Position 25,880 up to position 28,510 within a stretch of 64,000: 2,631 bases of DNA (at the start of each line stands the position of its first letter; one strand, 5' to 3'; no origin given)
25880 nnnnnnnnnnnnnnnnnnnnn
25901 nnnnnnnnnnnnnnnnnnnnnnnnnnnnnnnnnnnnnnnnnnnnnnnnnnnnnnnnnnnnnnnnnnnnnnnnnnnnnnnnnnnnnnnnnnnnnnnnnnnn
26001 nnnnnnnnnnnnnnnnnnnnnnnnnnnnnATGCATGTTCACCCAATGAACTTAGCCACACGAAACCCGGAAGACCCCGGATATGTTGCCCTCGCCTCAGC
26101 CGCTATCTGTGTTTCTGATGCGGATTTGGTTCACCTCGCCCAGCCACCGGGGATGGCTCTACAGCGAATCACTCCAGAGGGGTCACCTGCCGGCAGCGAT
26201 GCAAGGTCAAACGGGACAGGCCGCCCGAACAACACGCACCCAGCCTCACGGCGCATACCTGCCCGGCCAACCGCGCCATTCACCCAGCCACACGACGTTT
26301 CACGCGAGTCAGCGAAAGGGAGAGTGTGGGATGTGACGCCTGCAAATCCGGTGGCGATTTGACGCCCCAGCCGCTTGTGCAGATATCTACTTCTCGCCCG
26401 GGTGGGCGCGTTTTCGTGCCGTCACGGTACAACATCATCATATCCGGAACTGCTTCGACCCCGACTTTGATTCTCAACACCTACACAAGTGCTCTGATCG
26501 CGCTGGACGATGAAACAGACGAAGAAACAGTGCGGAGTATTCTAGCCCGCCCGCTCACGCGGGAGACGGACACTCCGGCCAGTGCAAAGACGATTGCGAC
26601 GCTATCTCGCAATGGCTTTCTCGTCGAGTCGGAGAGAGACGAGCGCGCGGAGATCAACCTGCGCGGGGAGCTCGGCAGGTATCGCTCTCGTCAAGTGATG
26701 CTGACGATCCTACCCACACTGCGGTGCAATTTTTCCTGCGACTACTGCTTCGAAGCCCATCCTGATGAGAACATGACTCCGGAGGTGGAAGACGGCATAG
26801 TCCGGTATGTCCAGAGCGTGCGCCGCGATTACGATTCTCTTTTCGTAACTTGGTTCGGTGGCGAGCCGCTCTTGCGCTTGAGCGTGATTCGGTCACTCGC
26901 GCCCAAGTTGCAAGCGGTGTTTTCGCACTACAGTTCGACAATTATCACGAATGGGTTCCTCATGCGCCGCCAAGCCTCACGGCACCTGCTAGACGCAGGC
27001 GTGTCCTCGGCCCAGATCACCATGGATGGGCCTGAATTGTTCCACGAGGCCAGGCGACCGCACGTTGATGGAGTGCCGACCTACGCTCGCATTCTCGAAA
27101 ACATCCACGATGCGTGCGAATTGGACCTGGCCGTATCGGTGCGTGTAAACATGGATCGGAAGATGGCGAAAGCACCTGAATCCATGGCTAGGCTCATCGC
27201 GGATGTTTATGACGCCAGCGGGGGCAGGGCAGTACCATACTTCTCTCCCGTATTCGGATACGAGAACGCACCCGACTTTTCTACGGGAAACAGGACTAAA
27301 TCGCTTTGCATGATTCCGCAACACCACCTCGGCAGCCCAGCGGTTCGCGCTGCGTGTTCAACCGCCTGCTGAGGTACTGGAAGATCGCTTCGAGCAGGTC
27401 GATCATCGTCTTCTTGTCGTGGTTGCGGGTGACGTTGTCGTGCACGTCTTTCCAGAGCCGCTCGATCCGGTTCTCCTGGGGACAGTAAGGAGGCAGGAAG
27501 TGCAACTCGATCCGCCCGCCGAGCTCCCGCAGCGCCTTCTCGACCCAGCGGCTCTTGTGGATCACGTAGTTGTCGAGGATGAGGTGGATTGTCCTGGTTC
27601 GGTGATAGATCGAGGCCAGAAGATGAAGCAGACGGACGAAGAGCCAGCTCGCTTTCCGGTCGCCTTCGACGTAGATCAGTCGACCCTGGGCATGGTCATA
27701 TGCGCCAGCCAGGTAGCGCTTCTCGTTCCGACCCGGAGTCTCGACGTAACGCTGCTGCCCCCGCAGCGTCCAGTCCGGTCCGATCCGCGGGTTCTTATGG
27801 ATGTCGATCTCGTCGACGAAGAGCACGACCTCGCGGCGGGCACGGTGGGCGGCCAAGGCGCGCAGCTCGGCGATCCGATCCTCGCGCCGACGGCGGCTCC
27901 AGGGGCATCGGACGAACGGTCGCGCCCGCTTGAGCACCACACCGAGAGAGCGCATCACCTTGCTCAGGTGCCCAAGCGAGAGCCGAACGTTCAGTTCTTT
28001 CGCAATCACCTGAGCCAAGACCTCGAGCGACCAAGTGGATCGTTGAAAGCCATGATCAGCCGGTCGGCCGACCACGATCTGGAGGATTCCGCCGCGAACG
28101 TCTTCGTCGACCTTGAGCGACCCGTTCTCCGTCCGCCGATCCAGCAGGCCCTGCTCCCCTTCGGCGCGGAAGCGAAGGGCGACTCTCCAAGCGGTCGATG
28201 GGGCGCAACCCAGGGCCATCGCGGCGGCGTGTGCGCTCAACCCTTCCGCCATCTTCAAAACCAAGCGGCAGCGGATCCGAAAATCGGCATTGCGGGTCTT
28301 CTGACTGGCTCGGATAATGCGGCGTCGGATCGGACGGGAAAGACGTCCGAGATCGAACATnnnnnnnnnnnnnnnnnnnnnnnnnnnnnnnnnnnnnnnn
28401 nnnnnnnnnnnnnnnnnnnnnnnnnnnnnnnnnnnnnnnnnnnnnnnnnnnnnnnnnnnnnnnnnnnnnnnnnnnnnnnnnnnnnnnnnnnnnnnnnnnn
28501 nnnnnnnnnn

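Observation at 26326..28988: Radical SAM/SPASM maturase gene split by an IS630 element; exact in-silico excision restores one ORF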

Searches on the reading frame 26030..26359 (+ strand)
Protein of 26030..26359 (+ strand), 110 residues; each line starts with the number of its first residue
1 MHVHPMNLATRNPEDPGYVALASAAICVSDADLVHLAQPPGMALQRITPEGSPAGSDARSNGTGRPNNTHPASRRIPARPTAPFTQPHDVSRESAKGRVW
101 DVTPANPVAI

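Call 8: search_protein_families(library=ncbifam, proteins=[window:26030-26359:+], max_evalue=10)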
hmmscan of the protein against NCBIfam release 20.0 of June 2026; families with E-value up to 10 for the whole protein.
window:26030-26359:+ (110 aa): 0 families

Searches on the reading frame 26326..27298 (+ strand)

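Call 89: predict_structure(alignment_id=A8)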
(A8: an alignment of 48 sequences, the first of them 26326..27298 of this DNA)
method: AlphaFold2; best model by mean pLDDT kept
length: 324 residues; sequences in the alignment: 48
mean_pLDDT: 86.0   pTM: 0.75
mean pLDDT of the five models: 86.0, 85.6, 85.6, 84.9, 83.9
residues with pLDDT >= 90: 217; 70-90: 51; 50-70: 32; < 50: 24
segments of 3 or more residues with pLDDT < 50: 1-16, 18-20, 320-324
pLDDT, mean of each block of 10 residues (from residue 1): 40 47 71 96 93 95 91 87 82 96 95 87 92 65 73 96 96 87 86 97 96 95 97 95 85 96 98 94 95 98 92 60 39
secondary structure, 60 per line:
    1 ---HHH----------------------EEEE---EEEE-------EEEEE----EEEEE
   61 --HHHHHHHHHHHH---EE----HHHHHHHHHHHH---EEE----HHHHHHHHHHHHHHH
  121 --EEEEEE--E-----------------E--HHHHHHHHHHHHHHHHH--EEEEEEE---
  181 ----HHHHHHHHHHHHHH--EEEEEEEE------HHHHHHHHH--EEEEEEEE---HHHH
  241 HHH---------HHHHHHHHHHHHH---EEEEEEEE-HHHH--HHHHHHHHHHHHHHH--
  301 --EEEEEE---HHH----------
elements in order: E29-32 E36-39 E47-51 E56-60 H63-74 H84-95 E99-101 H106-120 E123-128 H152-168 E171-177 H185-198 E201-208 H215-223 E226-233 H237-243 H253-265 E269-276 H278-281 H284-298 E303-308

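Call 91: fold_search(model_id=the predicted structure, library=pdb)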
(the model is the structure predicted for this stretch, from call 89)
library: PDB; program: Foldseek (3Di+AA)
matches with E <= 10: 1824; with E <= 0.001: 112
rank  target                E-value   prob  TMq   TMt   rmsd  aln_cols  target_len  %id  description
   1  5why_A                4.4e-11  1.00  0.56  0.45   5.9       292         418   18  Structural Insights into Thioether Bond Formation in the Biosynthesis of Sactipeptides (released 2017-07-26)
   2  5why_B                1.3e-10  1.00  0.53  0.42  10.8       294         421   16  Structural Insights into Thioether Bond Formation in the Biosynthesis of Sactipeptides (released 2017-07-26)
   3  5wgg_A                1.6e-10  1.00  0.53  0.41   8.7       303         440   18  Structural Insights into Thioether Bond Formation in the Biosynthesis of Sactipeptides (released 2017-07-26)
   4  4k37_A                6.0e-09  1.00  0.48  0.43   3.2       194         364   18  Native anSMEcpe with bound AdoMet (released 2013-05-08)
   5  5v1s_A                7.2e-09  1.00  0.43  0.34  13.5       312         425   16  Crystal structure of Streptococcus suis SuiB bound to S-adenosylmethionine (released 2017-08-30)
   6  9gm3_A                9.8e-09  1.00  0.48  0.42   4.2       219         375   19  Crystal structure of the complex formed between the radical SAM protein ChlB and the leader region of its precursor su (released 2025-06-25)
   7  4k37_B                1.2e-08  1.00  0.49  0.43   2.9       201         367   17  Native anSMEcpe with bound AdoMet (released 2013-05-08)
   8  4k36_A                1.2e-08  1.00  0.48  0.41   3.1       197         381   17  His6 tagged anSMEcpe with bound AdoMet (released 2013-05-08)
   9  4k39_B                1.4e-08  1.00  0.47  0.42   3.2       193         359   16  Native anSMEcpe with bound AdoMet and Cp18Cys peptide (released 2013-05-08)
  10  4k36_B                1.7e-08  1.00  0.48  0.43   2.9       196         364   19  His6 tagged anSMEcpe with bound AdoMet (released 2013-05-08)
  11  5v1s_B                1.7e-08  1.00  0.40  0.32  13.3       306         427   14  Crystal structure of Streptococcus suis SuiB bound to S-adenosylmethionine (released 2017-08-30)
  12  4k39_A                1.9e-08  1.00  0.49  0.44   2.9       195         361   18  Native anSMEcpe with bound AdoMet and Cp18Cys peptide (released 2013-05-08)
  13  4k38_B                2.5e-08  1.00  0.47  0.42   3.3       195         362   18  Native anSMEcpe with bound AdoMet and Kp18Cys peptide (released 2013-05-08)
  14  9gm3_C                4.0e-08  1.00  0.48  0.42   4.6       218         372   16  Crystal structure of the complex formed between the radical SAM protein ChlB and the leader region of its precursor su (released 2025-06-25)
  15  4k38_A                4.9e-08  1.00  0.47  0.42   3.4       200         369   18  Native anSMEcpe with bound AdoMet and Kp18Cys peptide (released 2013-05-08)
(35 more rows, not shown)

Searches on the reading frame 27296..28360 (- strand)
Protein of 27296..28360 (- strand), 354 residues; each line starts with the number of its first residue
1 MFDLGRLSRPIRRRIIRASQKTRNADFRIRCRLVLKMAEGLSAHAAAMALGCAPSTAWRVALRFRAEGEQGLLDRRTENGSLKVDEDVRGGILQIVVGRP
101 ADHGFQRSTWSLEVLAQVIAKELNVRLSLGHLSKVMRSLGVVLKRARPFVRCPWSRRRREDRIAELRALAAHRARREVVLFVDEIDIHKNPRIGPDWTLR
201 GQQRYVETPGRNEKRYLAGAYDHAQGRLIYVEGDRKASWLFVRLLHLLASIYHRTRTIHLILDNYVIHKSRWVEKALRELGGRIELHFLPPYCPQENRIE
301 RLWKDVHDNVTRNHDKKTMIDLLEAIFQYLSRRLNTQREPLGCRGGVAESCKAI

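Call 5: search_protein_families(library=pfam, proteins=[window:27299-28360:-], max_evalue=0.01)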
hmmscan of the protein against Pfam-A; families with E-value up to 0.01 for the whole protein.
window:27299-28360:- (354 aa): 6 families
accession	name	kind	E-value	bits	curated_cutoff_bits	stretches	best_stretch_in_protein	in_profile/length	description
PF13358.12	DDE_3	-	4.1e-25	88.8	28.6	1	179-318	2-141/146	DDE superfamily endonuclease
PF13551.12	HTH_29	-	6.7e-09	36.2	28.1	1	30-89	1-63/64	Winged helix-turn helix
PF13384.12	HTH_23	-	5.5e-07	29.6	24.6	1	25-73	2-50/50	Homeodomain-like domain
PF13565.12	HTH_32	-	3.9e-05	24.6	33.7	1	56-134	1-71/73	Homeodomain-like domain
PF13592.12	HTH_33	-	0.00014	21.9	25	1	108-148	3-43/60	Winged helix-turn helix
PF13518.12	HTH_28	-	0.0021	18.5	25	1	32-76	4-48/52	Helix-turn-helix domain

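Call 6: search_protein_families(library=ncbifam, proteins=[window:27299-28360:-], max_evalue=0.01)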
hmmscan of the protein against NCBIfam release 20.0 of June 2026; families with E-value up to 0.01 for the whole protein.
window:27299-28360:- (354 aa): 4 families
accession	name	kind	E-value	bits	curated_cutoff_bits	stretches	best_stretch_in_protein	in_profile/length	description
NF033545.0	transpos_IS630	equivalog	5.2e-56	190.3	100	1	32-332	4-297/299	IS630 family transposase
NF033577.2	transpos_IS481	equivalog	5e-11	42.6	224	1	30-343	2-275/284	IS481 family transposase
NF033594.2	transpos_ISNCY_2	equivalog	7.2e-05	22.1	250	1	39-159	9-123/368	ISNCY family transposase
NF033516.0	transpos_IS3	equivalog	0.0089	15.3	160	0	212-338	230-355/369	IS3 family transposase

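Call 15: find_encoding_contigs(protein=window:27296-28360:-, flank=3000, max_places=10)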
Protein window:27296-28360:- (354 aa): no gene with exactly this product is on record in the collection.

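Call 21: find_related_loci(query=window:27299-28360:-, collection=genome_contigs, flank=1500)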
Query window:27299-28360:- (354 aa) in genome_contigs; peptide patterns used: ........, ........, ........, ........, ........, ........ (x = any residue, [..] = any of these).
149 stretches matched a pattern; 47 encode a relative of the query (tblastn E <= 1e-3); 47 distinct loci.
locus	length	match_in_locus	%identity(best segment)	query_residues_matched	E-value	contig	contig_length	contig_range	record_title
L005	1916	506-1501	56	7-338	5e-127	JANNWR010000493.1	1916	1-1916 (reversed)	MAG: bacterium isolate VAR_34_metabat_33 VAR_34_k141_1911682, whole genome shotgun sequence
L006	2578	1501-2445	58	21-335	2e-113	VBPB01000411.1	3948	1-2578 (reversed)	MAG: Candidatus Eisenbacteria bacterium isolate WS_11 14_1009_16_40cm_scaffold_397029, whole genome shotgun sequence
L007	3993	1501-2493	54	7-338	2e-106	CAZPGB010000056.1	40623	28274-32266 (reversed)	MAG TPA_asm: uncultured bacterium isolate SRP141376_co4_320 genome assembly, contig: NODE_1718_length_40623_cov_44.68618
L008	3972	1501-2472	53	7-331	7e-100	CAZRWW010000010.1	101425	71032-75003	MAG TPA_asm: uncultured bacterium isolate binchicken_co7_194 genome assembly, contig: NODE_365_length_101425_cov_8.12786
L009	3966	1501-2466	40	7-330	6e-70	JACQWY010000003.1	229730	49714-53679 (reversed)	MAG: Gammaproteobacteria bacterium isolate NC_groundwater_1501_Pr4_B-0.1um_67_5 SR1-18-B1_scaffold_39733, whole genome s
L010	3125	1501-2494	57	21-354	6e-91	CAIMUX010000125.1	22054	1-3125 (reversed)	MAG: Candidatus Eisenbacteria bacterium isolate Loclat_bin-10216 genome assembly, contig: bin-10216:125/142, whole genom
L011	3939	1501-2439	41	15-330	6e-67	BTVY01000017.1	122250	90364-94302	MAG: Candidatus Hydrogenedentota bacterium AMX-MBFR-82 DNA, sequence017, whole genome shotgun sequence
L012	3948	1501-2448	37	13-330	2e-66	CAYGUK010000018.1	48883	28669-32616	MAG TPA_asm: uncultured Legionellales bacterium isolate ERP117304_co1_75 genome assembly, contig: NODE_831_length_48883_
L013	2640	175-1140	37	2-326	4e-60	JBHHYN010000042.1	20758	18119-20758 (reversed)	MAG: Gammaproteobacteria bacterium isolate Maj_2_bin.47 NODE_1227_length_20758_cov_11.009516, whole genome shotgun seque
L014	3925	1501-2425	43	19-326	1e-58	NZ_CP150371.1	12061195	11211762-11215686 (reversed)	Sorangium sp. So ce176 chromosome, complete genome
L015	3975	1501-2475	38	2-330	2e-55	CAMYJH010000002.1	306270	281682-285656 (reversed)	MAG: uncultured Gammaproteobacteria bacterium isolate ES_M_Gamma_018 genome assembly, contig: scaffold_35, whole genome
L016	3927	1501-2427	36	17-328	4e-54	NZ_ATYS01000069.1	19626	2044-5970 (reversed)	Budvicia aquatica DSM 5075 = ATCC 35567 strain DSM 5075 YWEDRAFT_scaffold_59.60_C, whole genome shotgun sequence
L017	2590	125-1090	37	7-330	5e-54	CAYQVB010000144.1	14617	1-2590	MAG TPA_asm: uncultured Ectothiorhodospiraceae bacterium isolate SRP338948_co1_143 genome assembly, contig: k141_99566,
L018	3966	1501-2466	37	7-330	5e-53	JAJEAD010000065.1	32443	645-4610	MAG: Gammaproteobacteria bacterium isolate jk18x7bins.3 k141_1368445, whole genome shotgun sequence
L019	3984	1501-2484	35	1-331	3e-53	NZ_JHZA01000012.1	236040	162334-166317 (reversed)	Enterovibrio calviensis DSM 14347 Q365DRAFT_scaffold00009.9_C, whole genome shotgun sequence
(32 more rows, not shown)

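Call 26: find_related_loci(query=window:27299-28360:-, collection=metagenome_contigs, flank=1500)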
Query window:27299-28360:- (354 aa) in metagenome_contigs; peptide patterns used: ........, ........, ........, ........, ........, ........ (x = any residue, [..] = any of these).
205 stretches matched a pattern; 69 encode a relative of the query (tblastn E <= 1e-3); 69 distinct loci.
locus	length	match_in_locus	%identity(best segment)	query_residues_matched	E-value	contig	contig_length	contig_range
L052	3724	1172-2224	99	1-351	0e+0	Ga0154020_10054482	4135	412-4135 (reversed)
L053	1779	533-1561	77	1-343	0e+0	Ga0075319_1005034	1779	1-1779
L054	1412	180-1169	58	6-335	6e-133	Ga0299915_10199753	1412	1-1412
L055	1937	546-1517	58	7-331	2e-129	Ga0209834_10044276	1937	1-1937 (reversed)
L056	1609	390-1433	55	7-354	3e-130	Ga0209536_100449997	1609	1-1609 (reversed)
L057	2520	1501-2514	54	6-345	1e-118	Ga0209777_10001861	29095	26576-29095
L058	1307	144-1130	58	7-335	5e-127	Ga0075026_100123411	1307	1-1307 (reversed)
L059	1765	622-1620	60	6-339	1e-123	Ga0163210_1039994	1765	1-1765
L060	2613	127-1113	55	7-335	1e-115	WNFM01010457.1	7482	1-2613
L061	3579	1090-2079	54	6-335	4e-113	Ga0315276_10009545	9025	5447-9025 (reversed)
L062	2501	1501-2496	53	6-337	1e-113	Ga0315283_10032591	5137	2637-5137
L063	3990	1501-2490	53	6-335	2e-112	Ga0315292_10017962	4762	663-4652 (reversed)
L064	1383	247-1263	52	1-339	2e-119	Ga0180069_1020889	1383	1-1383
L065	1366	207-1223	53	1-339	8e-120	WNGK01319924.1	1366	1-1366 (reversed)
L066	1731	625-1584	58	17-336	8e-118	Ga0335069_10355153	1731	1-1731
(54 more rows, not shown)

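Call 66: list_cluster_members(proteins=[window:27299-28360:-, window:30714-32375:-, window:6335-7396:-, window:24759-26045:+, window:24804-26045:+, window:29221-29742:+, window:29239-29742:+, window:28988-29218:+, window:28985-29218:+, window:29748-30116:+])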
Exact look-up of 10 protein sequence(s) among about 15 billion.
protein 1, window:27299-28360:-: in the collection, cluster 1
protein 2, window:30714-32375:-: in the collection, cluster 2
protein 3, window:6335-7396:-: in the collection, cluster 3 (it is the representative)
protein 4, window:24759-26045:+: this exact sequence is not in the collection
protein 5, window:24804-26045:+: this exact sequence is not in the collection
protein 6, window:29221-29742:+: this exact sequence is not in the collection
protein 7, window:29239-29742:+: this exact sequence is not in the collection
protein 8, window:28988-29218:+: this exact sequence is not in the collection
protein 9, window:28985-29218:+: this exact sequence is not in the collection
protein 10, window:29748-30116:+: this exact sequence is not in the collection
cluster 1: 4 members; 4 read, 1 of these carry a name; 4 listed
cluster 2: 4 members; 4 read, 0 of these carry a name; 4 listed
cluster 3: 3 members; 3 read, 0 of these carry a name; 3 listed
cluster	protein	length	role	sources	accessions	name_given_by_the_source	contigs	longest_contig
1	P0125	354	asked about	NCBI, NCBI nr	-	-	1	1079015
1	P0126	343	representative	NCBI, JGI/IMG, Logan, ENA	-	-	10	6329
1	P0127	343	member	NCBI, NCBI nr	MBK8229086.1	MAG: IS630 family transposase [Candidatus Eisenbacteria bacterium] | IS630 family transposase [Candidatus Eisenbacteria bacterium]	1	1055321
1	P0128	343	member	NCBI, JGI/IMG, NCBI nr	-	-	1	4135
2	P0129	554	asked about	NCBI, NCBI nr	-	-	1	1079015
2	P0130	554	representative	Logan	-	-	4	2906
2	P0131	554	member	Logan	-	-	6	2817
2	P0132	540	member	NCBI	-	-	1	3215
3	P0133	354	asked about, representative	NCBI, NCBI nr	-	-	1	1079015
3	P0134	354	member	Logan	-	-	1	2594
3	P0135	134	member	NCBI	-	-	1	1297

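Call 67: find_encoding_contigs(protein=P0127, flank=4000, max_places=6)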
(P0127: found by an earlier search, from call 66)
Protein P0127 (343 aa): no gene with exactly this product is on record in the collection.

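Call 68: find_encoding_contigs(protein=P0126, flank=2500, max_places=10)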
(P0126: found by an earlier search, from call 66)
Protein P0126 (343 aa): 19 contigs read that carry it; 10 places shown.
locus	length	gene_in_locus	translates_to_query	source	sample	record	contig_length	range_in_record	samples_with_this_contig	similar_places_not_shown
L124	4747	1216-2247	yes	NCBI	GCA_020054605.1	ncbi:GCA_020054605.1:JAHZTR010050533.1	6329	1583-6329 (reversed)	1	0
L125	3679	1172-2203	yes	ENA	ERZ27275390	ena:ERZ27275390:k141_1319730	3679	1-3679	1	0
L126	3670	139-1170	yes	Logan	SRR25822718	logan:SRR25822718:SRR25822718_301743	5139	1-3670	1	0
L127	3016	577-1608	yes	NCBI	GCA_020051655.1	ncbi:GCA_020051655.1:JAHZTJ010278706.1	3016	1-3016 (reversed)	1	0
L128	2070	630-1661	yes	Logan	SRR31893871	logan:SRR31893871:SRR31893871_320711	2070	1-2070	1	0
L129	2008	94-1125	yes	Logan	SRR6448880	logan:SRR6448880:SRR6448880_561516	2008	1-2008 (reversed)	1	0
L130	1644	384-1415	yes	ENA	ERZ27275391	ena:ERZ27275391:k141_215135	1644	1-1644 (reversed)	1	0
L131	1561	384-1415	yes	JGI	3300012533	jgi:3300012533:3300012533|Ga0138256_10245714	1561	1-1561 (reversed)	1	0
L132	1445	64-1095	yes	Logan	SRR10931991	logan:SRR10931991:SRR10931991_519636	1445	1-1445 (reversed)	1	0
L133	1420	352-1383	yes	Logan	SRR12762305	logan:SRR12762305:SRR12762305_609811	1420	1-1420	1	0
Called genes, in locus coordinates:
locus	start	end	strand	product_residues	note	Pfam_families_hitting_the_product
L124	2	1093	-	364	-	?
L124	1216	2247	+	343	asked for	PF13384:HTH_23 (weak), PF13551:HTH_29, PF13358:DDE_3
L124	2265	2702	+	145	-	-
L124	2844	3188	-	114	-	-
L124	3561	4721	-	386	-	PF13173:AAA_14, PF13635:DUF4143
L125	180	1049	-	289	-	PF26550:Tricorn_2nd (weak), PF07676:PD40 (faint), PF00930:DPPIV_N (faint), PF25174:Beta-prop_THOC3 (faint), PF26549:Tricorn_N (weak)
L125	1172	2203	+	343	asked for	PF13384:HTH_23 (weak), PF13551:HTH_29, PF13358:DDE_3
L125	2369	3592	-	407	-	PF00872:Transposase_mut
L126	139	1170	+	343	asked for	PF13384:HTH_23 (weak), PF13551:HTH_29, PF13358:DDE_3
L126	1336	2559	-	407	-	PF00872:Transposase_mut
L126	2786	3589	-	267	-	PF06114:Peptidase_M78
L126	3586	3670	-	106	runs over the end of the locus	-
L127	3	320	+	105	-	?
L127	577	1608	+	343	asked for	PF13384:HTH_23 (weak), PF13551:HTH_29, PF13358:DDE_3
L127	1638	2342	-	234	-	PF07591:PT-HINT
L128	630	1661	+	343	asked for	PF13384:HTH_23 (weak), PF13551:HTH_29, PF13358:DDE_3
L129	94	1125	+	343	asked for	PF13384:HTH_23 (weak), PF13551:HTH_29, PF13358:DDE_3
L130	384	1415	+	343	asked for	PF13384:HTH_23 (weak), PF13551:HTH_29, PF13358:DDE_3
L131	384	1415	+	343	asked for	PF13384:HTH_23 (weak), PF13551:HTH_29, PF13358:DDE_3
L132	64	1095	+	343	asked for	PF13384:HTH_23 (weak), PF13551:HTH_29, PF13358:DDE_3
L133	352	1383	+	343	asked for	PF13384:HTH_23 (weak), PF13551:HTH_29, PF13358:DDE_3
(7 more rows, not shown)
